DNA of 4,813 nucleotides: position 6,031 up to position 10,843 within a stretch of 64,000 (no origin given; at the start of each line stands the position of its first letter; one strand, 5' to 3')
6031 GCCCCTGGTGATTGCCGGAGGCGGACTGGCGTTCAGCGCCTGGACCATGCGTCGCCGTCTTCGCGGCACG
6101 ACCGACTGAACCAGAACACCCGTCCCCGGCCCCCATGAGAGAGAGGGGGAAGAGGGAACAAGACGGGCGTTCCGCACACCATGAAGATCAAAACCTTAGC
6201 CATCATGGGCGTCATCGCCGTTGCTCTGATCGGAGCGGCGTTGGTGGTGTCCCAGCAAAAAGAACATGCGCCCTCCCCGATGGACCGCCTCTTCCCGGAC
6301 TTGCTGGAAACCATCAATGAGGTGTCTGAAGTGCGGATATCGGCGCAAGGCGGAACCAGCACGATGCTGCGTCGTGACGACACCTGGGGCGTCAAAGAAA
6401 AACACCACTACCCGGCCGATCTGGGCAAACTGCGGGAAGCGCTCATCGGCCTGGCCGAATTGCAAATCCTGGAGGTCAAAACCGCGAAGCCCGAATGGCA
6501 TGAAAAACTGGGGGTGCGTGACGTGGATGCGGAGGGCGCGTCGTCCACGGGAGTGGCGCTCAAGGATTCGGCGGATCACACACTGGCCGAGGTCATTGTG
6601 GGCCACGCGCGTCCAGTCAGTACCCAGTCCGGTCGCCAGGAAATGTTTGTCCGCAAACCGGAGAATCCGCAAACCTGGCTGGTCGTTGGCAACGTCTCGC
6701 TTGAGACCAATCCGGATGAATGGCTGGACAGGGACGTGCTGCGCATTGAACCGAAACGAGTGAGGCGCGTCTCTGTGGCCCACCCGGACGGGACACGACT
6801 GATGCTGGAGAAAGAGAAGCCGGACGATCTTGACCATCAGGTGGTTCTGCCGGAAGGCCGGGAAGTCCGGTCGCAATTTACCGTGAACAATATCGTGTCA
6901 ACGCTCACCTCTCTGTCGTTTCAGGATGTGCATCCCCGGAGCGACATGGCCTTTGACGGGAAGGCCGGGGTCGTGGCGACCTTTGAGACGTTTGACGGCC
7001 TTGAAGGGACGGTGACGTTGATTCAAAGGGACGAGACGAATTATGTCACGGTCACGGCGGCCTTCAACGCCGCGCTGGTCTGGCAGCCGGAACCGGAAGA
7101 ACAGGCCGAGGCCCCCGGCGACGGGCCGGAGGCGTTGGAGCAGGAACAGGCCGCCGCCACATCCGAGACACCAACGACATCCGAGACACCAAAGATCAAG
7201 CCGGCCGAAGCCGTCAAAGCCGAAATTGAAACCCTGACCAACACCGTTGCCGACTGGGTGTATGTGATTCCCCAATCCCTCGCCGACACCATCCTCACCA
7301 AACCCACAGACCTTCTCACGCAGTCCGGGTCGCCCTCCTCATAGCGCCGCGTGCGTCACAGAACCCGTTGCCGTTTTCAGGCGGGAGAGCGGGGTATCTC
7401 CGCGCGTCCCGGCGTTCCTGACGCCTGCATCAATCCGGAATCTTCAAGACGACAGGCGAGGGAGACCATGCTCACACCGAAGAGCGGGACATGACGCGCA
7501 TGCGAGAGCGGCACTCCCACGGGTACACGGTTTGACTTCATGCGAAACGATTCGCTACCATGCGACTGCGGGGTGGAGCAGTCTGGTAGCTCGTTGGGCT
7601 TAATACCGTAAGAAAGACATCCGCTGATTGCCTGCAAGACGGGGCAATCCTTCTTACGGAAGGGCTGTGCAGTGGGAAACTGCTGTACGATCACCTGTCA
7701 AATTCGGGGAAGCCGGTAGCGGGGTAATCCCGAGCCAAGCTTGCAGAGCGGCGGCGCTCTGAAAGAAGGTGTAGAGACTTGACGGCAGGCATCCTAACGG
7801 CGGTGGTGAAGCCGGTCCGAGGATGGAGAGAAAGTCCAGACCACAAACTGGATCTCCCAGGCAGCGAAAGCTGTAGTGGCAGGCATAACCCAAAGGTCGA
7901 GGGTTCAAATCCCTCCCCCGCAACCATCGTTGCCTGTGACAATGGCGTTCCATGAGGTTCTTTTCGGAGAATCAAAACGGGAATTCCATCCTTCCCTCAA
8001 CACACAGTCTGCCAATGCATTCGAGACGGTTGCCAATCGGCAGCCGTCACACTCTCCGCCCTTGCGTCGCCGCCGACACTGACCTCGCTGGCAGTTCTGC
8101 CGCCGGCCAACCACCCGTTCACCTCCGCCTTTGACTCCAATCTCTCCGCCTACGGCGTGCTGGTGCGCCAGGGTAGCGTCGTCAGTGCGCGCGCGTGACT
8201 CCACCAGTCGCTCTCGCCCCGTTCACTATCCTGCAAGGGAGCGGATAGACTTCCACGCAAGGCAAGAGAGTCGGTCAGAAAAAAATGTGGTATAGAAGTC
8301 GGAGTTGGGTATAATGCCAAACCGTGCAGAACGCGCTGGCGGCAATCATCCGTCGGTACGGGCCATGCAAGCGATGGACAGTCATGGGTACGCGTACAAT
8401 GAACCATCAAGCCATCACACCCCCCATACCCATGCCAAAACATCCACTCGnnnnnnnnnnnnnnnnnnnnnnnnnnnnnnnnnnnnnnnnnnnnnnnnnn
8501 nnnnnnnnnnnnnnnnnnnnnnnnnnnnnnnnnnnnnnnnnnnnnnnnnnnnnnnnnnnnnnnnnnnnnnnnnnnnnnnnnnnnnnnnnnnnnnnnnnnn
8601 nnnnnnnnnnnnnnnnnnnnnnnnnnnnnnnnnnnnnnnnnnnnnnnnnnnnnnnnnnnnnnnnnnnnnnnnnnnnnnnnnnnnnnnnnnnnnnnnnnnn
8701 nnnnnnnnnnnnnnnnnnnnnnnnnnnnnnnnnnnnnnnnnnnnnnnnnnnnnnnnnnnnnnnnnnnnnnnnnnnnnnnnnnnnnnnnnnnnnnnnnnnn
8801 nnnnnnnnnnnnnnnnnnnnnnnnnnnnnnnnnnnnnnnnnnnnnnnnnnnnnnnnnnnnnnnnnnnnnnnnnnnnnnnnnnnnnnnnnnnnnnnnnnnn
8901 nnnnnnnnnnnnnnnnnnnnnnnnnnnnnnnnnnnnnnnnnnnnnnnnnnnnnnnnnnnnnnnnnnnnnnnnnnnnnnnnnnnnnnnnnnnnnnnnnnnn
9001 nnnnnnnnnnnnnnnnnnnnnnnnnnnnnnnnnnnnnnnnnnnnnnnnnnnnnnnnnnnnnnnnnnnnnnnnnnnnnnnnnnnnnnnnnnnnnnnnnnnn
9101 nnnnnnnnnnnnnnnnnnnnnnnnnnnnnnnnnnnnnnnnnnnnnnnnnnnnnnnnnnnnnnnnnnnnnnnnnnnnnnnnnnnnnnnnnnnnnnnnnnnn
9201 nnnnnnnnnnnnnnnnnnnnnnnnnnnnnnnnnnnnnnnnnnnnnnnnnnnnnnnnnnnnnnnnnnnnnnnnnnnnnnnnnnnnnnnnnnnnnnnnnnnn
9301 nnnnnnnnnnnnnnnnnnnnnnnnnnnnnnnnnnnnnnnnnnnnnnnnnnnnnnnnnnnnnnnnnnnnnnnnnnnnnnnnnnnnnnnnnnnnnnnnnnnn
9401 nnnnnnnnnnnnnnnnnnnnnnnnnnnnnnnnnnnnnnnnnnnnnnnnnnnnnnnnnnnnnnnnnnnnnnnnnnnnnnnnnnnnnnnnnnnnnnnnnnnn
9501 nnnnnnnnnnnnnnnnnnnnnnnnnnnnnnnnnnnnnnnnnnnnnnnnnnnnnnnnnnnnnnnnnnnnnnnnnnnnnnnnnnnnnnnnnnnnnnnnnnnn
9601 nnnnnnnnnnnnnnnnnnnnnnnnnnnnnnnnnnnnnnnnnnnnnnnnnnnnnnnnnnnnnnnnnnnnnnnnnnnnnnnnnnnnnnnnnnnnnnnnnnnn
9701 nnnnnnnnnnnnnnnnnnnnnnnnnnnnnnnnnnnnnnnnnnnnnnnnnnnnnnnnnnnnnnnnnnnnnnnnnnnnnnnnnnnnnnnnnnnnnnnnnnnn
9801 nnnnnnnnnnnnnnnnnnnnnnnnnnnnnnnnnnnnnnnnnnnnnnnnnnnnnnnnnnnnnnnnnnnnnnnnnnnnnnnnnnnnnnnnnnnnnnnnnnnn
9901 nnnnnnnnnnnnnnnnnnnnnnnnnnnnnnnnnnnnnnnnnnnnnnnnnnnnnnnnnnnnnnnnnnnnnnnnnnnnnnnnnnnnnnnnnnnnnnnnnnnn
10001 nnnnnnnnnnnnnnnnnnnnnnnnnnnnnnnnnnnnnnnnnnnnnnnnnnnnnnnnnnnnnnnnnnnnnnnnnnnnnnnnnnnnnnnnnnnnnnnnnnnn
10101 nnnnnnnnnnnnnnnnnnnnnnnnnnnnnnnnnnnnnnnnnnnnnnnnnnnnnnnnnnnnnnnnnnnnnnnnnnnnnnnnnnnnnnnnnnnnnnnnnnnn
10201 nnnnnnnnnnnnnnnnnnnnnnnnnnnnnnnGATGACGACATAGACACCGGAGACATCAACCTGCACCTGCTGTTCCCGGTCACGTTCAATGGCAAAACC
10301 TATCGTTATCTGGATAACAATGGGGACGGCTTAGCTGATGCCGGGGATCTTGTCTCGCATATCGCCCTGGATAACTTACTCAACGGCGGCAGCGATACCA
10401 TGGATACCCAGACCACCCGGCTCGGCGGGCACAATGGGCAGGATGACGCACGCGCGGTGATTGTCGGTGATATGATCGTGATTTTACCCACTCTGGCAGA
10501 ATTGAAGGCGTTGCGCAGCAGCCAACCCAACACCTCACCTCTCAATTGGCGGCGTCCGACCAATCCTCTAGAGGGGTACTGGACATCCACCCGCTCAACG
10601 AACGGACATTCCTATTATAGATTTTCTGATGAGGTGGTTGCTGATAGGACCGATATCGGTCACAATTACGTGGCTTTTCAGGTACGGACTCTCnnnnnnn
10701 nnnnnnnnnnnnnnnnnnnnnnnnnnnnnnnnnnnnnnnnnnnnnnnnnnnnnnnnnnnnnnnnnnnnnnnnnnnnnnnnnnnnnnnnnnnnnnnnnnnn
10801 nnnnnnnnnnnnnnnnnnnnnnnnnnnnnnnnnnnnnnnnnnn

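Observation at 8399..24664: A giant protein of about 5,400 aa combining Calx-beta, Ig and cadherin arrays with an autotransporter-like barrel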

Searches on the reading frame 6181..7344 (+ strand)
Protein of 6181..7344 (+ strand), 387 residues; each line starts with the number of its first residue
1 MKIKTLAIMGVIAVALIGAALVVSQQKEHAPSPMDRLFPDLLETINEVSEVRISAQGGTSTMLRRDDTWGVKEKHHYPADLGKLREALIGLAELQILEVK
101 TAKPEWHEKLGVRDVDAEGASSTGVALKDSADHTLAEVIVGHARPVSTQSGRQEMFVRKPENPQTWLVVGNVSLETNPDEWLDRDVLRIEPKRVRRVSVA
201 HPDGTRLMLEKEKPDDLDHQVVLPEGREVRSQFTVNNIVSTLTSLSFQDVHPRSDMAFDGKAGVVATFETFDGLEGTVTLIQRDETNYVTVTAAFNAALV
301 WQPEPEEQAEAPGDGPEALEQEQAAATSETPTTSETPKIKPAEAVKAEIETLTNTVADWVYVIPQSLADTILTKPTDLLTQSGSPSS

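Call 12: search_protein_families(library=pfam, proteins=[window:6181-7344:+])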
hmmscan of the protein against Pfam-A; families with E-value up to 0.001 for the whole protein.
window:6181-7344:+ (387 aa): 1 family
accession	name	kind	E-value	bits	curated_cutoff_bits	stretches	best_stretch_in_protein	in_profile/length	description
PF14238.11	DUF4340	-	8.6e-15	55.8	25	1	69-251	1-168/183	Domain of unknown function (DUF4340)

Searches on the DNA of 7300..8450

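Call 82: search_rna_families(source=window, start=7300, end=8450, threshold=gathering)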
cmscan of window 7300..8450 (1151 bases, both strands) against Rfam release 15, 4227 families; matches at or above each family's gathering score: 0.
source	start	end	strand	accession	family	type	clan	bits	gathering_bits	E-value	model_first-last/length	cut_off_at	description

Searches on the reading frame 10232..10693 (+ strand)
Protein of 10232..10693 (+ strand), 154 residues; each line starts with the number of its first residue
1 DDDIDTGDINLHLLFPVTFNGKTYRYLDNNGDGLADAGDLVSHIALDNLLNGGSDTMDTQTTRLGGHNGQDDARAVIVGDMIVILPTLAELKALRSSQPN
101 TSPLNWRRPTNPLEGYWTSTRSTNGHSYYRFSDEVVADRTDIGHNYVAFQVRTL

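Call 66: search_solved_structures(query=window:10232-10693:+, max_evalue=10)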
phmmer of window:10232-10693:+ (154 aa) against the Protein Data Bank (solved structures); distinct sequences matched with E-value up to 10: 1.
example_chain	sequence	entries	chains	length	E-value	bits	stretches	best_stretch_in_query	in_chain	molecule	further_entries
4zcu_A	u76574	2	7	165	0.77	13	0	23-43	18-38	Calcium-binding mitochondrial carrier protein SCaMC-1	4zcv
